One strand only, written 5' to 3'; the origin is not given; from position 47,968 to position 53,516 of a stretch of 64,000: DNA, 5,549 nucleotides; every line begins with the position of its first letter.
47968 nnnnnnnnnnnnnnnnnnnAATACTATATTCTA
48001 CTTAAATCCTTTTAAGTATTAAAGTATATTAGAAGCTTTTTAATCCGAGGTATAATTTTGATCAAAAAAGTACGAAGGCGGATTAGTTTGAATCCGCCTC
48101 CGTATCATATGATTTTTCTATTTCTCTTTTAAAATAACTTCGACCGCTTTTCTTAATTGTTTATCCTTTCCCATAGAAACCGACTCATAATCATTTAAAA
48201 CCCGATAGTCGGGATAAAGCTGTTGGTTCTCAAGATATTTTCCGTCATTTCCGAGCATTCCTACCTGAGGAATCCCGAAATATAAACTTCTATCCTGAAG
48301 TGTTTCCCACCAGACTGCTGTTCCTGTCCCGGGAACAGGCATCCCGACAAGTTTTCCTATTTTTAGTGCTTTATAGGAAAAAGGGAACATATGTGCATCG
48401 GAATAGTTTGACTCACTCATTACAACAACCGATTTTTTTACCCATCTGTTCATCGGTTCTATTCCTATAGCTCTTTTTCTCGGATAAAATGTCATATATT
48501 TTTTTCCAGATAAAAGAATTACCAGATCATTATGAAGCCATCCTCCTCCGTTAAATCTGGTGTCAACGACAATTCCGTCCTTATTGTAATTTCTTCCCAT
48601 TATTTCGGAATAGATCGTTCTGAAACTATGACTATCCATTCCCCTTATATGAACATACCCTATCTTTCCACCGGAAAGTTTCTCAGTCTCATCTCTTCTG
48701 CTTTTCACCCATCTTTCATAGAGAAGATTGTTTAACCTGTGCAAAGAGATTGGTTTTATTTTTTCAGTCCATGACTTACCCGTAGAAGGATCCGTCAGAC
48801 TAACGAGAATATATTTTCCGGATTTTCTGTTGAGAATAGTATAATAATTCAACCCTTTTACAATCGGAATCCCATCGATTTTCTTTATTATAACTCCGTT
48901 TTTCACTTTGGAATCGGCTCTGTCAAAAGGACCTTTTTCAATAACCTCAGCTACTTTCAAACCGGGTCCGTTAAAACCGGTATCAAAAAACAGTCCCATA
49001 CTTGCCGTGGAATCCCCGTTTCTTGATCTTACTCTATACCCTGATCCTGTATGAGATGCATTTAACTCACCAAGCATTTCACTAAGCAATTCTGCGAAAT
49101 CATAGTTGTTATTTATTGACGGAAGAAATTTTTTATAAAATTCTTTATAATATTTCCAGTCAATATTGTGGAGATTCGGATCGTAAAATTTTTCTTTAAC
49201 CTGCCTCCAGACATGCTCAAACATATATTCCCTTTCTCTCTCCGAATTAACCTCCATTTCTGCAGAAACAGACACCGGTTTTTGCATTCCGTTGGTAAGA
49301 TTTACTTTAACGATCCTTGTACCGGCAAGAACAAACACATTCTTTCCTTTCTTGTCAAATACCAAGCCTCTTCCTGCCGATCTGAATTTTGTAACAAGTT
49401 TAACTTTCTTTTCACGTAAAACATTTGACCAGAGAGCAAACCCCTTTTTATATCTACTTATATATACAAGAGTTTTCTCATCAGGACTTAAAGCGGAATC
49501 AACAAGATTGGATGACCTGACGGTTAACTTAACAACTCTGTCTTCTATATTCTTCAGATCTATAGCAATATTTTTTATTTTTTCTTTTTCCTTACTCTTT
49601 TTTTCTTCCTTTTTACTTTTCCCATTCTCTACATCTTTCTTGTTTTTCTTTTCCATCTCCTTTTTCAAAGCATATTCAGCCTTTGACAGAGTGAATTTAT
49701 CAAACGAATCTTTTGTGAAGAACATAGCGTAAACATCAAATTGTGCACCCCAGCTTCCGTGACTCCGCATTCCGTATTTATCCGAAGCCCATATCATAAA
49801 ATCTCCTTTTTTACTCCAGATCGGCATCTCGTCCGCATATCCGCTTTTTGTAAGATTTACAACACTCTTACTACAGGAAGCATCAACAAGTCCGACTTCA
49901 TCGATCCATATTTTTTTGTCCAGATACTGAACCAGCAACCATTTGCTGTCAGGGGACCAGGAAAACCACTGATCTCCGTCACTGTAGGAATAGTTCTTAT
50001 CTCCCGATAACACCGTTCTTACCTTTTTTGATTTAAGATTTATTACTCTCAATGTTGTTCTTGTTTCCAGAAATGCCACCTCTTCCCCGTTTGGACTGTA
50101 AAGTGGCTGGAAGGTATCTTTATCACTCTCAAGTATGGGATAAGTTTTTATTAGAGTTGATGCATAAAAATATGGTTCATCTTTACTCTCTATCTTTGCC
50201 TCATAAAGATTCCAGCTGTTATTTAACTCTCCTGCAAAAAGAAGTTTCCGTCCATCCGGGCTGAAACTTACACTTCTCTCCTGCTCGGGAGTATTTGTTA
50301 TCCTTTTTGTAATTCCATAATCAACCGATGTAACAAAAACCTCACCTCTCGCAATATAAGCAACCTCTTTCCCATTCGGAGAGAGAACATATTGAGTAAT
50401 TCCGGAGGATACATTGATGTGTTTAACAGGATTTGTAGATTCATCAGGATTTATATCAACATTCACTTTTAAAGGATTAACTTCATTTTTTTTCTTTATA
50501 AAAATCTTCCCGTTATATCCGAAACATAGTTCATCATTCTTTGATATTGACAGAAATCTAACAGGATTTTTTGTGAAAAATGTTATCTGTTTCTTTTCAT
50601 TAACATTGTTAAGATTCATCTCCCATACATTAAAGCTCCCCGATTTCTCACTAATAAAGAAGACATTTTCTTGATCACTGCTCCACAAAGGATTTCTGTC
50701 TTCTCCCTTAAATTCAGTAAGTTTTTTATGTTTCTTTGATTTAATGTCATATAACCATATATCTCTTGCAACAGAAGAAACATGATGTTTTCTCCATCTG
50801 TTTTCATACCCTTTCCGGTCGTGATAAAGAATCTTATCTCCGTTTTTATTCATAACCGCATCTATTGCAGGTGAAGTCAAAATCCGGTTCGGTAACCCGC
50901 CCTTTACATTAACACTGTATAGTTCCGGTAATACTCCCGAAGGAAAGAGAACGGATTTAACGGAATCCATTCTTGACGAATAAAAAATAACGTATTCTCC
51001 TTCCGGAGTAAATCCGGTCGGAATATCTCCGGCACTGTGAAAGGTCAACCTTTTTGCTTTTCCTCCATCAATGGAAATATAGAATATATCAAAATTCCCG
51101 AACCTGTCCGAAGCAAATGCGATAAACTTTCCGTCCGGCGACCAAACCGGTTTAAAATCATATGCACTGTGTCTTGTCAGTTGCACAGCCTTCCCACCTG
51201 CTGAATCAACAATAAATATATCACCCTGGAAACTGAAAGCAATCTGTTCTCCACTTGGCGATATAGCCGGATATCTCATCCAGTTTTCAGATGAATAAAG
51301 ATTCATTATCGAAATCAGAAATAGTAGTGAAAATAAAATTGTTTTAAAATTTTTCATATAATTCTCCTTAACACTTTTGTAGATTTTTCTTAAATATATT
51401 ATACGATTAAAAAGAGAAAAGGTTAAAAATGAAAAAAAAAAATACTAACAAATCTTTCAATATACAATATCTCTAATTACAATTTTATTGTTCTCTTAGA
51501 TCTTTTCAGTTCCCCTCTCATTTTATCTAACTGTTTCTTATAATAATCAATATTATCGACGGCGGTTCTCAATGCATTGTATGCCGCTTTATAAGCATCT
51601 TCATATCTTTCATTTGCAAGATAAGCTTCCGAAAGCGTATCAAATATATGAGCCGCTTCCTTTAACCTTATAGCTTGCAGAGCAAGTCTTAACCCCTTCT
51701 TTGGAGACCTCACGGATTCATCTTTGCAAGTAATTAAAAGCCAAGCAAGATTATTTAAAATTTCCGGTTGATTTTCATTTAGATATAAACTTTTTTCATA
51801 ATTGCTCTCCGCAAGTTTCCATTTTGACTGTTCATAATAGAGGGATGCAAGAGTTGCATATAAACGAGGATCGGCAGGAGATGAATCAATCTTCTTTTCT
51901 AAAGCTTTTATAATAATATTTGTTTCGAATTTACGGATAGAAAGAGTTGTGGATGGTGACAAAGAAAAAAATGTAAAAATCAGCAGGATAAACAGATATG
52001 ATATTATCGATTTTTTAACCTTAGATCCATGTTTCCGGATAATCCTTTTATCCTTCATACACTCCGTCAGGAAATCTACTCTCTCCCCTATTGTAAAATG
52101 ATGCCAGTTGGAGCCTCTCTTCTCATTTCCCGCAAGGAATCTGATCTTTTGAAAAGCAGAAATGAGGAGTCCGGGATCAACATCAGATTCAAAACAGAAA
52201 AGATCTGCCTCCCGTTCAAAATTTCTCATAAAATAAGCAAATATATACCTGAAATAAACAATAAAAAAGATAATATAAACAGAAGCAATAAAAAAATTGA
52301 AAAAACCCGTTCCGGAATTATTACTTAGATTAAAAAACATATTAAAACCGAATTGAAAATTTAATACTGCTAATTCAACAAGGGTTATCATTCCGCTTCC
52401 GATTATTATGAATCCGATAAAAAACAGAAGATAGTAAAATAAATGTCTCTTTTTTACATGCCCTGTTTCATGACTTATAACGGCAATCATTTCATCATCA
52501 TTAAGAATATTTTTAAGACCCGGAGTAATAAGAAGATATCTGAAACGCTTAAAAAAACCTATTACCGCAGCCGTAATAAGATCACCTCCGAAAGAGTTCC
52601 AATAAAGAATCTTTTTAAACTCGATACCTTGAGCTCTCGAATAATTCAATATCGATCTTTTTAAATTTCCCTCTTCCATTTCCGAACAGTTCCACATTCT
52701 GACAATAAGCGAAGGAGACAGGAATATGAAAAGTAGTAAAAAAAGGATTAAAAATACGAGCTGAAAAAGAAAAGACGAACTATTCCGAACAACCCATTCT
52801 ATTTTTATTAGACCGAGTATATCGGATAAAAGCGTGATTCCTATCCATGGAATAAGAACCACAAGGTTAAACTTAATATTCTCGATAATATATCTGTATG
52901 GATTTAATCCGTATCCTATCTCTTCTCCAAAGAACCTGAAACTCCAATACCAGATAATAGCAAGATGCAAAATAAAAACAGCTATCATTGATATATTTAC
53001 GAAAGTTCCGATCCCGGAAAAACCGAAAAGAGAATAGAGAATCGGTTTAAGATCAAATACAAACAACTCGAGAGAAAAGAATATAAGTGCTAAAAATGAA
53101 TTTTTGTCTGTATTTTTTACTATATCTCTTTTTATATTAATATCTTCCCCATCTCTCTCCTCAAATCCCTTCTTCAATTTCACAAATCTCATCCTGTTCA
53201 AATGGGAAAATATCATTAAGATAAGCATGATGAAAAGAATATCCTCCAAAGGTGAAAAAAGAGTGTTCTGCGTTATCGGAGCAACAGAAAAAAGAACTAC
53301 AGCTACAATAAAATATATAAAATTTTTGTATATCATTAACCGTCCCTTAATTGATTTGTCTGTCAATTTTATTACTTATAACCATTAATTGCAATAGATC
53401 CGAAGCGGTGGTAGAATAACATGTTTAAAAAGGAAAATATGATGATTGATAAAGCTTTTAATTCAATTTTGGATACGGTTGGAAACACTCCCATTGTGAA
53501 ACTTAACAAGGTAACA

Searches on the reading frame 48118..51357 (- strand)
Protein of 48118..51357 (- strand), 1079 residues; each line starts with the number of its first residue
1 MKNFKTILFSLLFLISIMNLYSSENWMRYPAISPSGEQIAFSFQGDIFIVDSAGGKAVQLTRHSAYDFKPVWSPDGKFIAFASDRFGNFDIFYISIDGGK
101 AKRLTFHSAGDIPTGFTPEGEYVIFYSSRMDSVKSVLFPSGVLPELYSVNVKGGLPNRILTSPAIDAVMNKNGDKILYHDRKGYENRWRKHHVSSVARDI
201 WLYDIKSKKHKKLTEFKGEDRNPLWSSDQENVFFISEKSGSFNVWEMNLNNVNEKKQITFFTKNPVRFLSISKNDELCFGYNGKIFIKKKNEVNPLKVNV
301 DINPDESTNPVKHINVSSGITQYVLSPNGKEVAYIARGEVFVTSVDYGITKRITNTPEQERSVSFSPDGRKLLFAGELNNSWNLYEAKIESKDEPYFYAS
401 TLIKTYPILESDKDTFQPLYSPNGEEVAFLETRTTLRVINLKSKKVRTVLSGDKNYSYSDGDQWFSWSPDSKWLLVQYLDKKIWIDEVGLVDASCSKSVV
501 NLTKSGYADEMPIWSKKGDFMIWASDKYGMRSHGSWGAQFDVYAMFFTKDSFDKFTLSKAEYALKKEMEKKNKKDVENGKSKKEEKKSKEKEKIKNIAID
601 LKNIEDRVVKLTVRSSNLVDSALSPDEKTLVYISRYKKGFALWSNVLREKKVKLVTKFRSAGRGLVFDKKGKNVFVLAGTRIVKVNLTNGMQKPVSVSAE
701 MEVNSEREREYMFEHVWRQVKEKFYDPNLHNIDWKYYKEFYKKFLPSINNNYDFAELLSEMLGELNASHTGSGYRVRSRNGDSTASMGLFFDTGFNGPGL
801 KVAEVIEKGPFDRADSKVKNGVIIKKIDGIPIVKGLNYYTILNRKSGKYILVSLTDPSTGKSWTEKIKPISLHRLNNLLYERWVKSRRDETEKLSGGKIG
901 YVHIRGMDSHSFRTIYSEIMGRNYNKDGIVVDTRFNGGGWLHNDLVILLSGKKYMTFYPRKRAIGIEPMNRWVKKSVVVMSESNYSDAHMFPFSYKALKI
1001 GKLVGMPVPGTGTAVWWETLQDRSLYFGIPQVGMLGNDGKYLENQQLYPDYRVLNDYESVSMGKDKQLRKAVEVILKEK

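Call 54: search_protein_families(library=pfam, proteins=[window:48118-51357:-], max_evalue=0.001)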
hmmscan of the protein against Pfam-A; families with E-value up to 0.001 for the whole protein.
window:48118-51357:- (1079 aa): 7 families
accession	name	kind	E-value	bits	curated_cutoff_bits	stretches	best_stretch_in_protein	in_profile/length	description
PF07676.18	PD40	-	5.9e-33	112.6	20.9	2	58-92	2-37/38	WD40-like Beta Propeller Repeat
PF14684.11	Tricorn_C1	-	1.1e-22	80.1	24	1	706-763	2-59/59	Tricorn protease C1 domain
PF03572.23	Peptidase_S41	-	1.5e-18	67.4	24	1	898-1053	1-165/165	Peptidase family S41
PF00930.27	DPPIV_N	-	1.6e-15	57.2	22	0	21-63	39-81/354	Dipeptidyl peptidase IV (DPP IV) N-terminal region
PF25174.1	Beta-prop_THOC3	-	2.5e-15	56.7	305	0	409-487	85-157/272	THOC3 beta-propeller domain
PF23414.1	Beta-prop_EML_2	-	7.5e-08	32.5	90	0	22-123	37-139/266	Echinoderm microtubule-associated protein second beta-propeller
PF14583.12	Pectate_lyase22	-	0.00098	18.4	30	0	364-394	42-72/386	Oligogalacturonate lyase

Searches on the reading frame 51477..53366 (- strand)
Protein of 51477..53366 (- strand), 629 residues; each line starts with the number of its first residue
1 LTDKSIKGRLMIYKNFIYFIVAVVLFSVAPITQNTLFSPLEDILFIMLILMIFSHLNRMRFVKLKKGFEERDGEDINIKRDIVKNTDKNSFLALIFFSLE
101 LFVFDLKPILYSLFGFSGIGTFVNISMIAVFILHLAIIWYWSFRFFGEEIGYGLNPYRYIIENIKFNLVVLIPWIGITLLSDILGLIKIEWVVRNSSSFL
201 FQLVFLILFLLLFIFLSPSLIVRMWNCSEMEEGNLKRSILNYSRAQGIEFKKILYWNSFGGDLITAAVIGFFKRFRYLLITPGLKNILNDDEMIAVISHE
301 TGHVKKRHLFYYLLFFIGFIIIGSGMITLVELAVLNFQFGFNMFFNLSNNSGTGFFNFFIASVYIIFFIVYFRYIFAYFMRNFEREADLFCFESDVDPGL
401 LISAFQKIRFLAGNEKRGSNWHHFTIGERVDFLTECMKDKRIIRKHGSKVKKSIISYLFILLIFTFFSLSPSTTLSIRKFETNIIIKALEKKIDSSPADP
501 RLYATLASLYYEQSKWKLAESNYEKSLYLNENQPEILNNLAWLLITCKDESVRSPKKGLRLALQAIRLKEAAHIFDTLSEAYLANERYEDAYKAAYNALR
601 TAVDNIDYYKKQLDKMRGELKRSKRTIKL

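Call 54: search_protein_families(library=pfam, proteins=[window:51477-53366:-], max_evalue=0.001)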
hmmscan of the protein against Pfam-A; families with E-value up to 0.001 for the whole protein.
window:51477-53366:- (629 aa): 2 families
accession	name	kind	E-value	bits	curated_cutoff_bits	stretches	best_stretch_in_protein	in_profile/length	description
PF01435.24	Peptidase_M48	-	1.6e-12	48.1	20.3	1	231-419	3-166/186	Peptidase family M48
PF13431.12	TPR_17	-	0.00028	21.3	24.4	0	523-547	2-26/34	Tetratricopeptide repeat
